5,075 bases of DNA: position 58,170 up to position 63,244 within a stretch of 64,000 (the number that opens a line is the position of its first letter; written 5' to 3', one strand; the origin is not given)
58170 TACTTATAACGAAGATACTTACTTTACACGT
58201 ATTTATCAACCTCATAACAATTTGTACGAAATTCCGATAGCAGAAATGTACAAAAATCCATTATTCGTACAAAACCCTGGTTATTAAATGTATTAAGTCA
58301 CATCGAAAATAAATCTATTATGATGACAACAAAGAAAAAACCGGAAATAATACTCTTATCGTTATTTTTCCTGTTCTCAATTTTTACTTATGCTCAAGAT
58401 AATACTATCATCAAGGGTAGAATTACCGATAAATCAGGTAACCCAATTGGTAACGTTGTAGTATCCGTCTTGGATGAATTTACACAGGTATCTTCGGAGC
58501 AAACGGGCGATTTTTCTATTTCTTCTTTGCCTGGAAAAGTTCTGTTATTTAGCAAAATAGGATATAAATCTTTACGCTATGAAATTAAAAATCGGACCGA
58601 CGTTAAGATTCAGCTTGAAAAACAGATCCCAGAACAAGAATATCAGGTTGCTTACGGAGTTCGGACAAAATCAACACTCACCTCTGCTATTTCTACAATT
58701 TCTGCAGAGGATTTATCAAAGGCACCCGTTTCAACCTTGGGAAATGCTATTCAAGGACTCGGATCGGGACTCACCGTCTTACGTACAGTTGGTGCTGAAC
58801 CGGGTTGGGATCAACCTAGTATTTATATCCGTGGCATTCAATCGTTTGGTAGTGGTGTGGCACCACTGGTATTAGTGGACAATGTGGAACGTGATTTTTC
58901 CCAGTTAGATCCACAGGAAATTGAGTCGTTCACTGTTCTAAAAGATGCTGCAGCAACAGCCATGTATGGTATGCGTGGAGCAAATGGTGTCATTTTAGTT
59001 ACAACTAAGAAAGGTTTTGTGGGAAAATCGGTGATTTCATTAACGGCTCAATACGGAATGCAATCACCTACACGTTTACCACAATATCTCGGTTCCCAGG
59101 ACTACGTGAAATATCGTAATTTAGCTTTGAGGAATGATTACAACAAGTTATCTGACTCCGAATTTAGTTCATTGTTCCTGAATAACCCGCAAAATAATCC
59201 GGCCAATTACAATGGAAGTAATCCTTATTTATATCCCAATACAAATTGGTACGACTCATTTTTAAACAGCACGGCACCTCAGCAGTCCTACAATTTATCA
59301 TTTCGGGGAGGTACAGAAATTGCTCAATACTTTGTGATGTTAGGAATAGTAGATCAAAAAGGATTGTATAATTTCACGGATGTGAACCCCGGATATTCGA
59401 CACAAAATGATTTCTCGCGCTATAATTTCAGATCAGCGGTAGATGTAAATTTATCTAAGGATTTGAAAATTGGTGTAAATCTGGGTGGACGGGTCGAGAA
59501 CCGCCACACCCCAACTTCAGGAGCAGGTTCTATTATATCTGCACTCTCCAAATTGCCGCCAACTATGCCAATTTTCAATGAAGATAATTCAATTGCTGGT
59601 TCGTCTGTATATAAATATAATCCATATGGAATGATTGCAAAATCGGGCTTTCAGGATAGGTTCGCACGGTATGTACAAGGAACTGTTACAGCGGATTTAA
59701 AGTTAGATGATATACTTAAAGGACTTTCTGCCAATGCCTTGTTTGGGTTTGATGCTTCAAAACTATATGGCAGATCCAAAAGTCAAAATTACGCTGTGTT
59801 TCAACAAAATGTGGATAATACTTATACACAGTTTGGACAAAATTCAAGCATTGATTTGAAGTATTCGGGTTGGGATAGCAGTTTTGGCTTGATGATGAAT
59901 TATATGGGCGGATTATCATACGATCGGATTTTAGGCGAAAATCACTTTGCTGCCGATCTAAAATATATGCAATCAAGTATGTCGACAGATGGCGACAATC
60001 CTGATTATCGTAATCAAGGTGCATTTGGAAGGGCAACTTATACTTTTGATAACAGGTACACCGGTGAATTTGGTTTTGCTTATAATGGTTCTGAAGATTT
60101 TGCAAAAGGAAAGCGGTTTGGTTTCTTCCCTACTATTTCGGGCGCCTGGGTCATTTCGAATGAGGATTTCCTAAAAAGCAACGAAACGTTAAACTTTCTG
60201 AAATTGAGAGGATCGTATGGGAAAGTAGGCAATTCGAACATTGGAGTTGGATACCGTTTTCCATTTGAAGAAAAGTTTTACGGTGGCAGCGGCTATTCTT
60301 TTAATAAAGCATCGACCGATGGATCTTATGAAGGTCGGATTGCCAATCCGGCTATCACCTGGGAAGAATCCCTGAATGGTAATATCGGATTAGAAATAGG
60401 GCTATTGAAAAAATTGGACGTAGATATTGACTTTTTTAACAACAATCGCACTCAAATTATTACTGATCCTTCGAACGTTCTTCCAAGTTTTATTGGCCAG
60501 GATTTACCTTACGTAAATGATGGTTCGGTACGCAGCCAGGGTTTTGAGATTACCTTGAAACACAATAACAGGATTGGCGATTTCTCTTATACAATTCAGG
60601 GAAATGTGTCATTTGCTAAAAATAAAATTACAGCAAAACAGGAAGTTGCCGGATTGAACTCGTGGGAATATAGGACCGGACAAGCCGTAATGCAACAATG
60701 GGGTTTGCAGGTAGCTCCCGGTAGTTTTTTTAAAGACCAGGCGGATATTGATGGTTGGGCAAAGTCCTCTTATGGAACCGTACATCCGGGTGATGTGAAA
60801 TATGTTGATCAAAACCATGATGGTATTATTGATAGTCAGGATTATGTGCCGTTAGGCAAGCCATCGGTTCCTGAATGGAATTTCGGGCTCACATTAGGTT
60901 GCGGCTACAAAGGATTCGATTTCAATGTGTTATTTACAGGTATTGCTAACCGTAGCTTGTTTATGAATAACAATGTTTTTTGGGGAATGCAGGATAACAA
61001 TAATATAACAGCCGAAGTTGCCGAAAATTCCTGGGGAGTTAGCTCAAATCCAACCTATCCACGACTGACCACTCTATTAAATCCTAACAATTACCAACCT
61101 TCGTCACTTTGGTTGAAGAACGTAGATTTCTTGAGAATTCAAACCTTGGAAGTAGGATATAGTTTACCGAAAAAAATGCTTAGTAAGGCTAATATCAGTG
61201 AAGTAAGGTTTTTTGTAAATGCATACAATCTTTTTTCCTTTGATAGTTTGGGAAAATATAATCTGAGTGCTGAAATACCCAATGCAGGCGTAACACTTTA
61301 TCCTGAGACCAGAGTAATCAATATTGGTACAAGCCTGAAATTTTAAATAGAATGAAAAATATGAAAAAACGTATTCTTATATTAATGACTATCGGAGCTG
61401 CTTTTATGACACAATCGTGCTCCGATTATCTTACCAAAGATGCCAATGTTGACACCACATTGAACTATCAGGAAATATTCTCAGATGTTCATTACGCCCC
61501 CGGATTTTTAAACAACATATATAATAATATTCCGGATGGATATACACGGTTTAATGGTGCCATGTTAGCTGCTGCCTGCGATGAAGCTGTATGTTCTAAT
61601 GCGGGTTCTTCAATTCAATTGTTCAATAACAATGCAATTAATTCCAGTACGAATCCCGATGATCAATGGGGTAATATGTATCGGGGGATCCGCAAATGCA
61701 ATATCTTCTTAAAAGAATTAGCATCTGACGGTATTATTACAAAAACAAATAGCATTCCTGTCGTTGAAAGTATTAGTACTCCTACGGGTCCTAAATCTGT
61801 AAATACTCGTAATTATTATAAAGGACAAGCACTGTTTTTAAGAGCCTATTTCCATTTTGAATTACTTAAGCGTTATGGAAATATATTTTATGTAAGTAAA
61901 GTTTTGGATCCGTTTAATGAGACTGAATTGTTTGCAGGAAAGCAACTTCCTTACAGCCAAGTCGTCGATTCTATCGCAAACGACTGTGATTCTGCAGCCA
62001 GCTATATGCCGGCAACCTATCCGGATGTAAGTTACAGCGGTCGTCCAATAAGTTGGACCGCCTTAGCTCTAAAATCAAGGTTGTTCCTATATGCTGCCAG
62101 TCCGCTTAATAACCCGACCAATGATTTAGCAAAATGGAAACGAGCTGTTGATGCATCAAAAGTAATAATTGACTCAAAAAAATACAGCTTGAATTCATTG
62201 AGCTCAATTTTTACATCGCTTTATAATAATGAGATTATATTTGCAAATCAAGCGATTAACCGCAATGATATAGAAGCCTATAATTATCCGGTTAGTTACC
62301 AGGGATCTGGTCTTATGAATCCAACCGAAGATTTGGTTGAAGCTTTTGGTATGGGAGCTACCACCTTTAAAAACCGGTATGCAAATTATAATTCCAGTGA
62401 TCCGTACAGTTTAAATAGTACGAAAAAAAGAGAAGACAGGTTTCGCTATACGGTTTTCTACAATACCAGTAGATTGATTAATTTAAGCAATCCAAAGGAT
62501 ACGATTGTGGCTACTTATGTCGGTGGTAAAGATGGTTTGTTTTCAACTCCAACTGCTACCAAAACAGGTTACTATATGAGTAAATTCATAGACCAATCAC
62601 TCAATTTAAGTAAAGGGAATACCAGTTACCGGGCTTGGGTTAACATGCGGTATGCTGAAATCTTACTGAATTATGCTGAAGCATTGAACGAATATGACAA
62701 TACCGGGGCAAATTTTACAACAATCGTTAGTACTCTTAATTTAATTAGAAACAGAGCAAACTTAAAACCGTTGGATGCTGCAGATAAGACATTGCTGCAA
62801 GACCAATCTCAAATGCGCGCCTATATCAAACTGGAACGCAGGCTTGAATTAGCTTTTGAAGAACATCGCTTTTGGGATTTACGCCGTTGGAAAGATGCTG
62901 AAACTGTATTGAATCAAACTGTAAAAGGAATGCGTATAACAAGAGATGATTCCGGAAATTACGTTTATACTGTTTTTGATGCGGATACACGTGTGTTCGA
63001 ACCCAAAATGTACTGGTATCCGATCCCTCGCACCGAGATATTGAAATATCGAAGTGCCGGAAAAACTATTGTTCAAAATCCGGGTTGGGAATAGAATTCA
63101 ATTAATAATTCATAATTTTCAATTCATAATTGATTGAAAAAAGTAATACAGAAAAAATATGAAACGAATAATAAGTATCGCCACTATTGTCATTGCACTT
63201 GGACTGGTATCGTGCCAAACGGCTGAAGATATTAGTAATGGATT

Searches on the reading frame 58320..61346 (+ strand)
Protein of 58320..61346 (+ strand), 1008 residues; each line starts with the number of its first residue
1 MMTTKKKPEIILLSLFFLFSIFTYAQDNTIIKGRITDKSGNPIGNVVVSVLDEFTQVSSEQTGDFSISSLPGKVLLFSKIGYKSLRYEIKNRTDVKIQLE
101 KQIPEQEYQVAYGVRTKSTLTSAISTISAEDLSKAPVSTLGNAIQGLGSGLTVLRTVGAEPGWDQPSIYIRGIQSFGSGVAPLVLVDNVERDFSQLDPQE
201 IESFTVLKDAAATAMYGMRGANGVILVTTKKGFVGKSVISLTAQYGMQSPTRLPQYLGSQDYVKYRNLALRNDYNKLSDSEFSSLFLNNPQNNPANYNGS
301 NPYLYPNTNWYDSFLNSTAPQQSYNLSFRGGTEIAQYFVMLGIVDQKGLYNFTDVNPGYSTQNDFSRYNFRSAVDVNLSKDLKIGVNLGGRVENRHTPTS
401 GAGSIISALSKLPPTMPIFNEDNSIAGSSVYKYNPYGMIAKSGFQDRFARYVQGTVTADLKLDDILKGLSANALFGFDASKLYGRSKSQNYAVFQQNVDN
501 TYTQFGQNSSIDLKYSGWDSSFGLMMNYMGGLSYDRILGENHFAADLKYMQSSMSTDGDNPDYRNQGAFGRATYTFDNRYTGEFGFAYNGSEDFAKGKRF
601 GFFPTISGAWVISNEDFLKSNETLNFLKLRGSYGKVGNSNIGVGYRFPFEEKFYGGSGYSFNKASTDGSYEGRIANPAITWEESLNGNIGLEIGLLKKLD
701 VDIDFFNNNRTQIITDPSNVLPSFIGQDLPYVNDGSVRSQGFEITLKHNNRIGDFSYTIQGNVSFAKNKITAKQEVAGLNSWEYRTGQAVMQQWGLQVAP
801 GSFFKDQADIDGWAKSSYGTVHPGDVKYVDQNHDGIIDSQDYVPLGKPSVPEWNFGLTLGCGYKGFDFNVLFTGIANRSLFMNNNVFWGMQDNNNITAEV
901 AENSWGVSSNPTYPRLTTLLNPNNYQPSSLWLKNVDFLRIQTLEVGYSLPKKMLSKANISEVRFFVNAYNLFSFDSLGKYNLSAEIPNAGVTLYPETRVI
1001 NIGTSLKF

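Call 6: search_protein_families(library=pfam, proteins=[window:58320-61346:+], max_evalue=0.01)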
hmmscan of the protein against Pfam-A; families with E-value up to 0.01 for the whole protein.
window:58320-61346:+ (1008 aa): 3 families
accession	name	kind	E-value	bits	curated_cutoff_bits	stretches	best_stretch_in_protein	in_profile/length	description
PF07715.20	Plug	-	8.2e-17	62.1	23.9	1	117-224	2-107/107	TonB-dependent Receptor Plug Domain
PF13620.12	CarboxypepD_reg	-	1.7e-08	35.1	32.3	1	31-90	2-68/82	Carboxypeptidase regulatory-like domain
PF13715.12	CarbopepD_reg_2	-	1.6e-07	31.7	32.2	1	31-105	1-78/88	CarboxypepD_reg-like domain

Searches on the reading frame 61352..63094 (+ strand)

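Call 6: search_protein_families(library=pfam, proteins=[window:61352-63094:+], max_evalue=0.01)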
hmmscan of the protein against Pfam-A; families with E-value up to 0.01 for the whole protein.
window:61352-63094:+ (580 aa): 2 families
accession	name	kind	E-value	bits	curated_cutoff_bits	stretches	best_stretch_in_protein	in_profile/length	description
PF07980.17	SusD_RagB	-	1.8e-49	169.4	23.1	1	307-579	28-297/297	SusD family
PF14322.12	SusD-like_3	-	2.2e-18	67.7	27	1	37-246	16-191/191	Starch-binding associating with outer membrane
